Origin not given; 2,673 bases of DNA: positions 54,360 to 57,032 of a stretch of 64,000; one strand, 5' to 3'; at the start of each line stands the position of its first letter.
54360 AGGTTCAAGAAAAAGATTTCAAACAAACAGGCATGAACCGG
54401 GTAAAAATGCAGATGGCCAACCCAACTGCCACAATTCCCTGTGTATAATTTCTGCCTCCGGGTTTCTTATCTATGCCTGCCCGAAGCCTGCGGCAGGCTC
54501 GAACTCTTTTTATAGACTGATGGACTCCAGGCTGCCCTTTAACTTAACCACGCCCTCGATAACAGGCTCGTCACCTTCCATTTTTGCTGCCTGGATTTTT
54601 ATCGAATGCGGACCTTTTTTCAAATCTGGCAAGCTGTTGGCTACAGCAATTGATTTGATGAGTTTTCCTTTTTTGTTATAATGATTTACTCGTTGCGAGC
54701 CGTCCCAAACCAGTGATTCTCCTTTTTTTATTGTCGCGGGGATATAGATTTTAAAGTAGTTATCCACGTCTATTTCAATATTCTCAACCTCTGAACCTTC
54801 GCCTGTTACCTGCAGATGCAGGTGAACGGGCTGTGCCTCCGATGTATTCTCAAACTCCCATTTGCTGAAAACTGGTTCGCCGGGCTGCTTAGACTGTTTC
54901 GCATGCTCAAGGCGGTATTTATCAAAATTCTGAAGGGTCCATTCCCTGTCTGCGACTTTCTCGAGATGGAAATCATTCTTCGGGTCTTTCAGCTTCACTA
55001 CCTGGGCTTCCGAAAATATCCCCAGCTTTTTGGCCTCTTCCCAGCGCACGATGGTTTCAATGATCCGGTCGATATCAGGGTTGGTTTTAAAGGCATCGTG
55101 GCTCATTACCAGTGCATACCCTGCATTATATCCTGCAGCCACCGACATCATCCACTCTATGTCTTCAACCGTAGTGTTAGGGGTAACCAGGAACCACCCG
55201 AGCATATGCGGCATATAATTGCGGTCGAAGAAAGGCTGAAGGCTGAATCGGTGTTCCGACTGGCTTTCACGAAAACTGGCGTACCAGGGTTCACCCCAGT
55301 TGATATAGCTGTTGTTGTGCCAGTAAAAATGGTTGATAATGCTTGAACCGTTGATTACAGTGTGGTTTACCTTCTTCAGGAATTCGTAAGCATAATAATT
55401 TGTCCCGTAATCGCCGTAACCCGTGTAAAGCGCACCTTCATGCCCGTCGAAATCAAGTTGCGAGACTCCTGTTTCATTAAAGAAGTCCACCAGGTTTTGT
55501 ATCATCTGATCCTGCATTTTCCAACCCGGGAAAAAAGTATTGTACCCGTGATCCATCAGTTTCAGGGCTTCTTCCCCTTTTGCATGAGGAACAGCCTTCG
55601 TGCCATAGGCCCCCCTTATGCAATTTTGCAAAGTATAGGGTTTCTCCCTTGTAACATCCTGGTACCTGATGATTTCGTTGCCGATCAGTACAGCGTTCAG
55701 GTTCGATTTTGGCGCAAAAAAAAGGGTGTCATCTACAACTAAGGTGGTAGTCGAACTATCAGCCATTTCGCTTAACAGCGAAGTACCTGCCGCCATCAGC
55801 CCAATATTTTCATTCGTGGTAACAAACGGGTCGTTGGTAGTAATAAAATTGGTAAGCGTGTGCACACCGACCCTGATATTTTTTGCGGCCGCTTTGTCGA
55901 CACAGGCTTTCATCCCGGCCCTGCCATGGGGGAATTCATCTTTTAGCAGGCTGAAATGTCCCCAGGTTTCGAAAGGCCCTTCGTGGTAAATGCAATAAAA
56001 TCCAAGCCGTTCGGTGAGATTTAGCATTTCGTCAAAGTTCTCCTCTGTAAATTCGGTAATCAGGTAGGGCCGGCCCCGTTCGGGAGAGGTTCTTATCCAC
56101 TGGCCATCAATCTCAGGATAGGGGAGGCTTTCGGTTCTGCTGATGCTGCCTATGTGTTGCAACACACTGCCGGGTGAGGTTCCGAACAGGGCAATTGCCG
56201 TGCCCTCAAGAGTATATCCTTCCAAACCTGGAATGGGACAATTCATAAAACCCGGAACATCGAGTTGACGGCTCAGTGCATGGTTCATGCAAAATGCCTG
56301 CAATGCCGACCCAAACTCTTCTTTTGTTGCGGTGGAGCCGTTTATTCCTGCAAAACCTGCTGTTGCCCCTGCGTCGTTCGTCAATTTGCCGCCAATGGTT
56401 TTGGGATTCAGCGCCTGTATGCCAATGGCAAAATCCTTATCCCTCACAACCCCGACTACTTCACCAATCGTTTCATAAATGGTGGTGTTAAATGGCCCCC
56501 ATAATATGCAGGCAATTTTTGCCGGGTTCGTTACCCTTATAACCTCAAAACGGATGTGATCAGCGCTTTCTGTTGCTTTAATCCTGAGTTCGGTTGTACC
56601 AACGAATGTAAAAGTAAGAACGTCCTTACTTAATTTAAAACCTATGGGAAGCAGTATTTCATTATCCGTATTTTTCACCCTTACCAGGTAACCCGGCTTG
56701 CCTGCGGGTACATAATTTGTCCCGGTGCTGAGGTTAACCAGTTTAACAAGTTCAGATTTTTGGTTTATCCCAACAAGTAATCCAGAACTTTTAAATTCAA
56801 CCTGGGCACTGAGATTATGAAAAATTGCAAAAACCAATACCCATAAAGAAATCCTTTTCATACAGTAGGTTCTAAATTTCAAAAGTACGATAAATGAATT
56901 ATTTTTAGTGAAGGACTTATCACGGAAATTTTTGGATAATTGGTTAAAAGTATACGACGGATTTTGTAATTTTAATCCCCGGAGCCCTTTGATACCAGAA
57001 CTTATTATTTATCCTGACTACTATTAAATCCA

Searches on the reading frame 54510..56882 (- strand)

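Call 51: search_protein_families(library=pfam, max_evalue=0.001, proteins=[window:54510-56882:-])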
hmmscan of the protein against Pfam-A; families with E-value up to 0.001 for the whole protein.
window:54510-56882:- (790 aa): 1 family
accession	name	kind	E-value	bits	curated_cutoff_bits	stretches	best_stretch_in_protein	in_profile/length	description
PF23666.2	Rcc01698_C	-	0.00028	21.6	27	1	395-438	45-96/98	Rcc01698-like, C-terminal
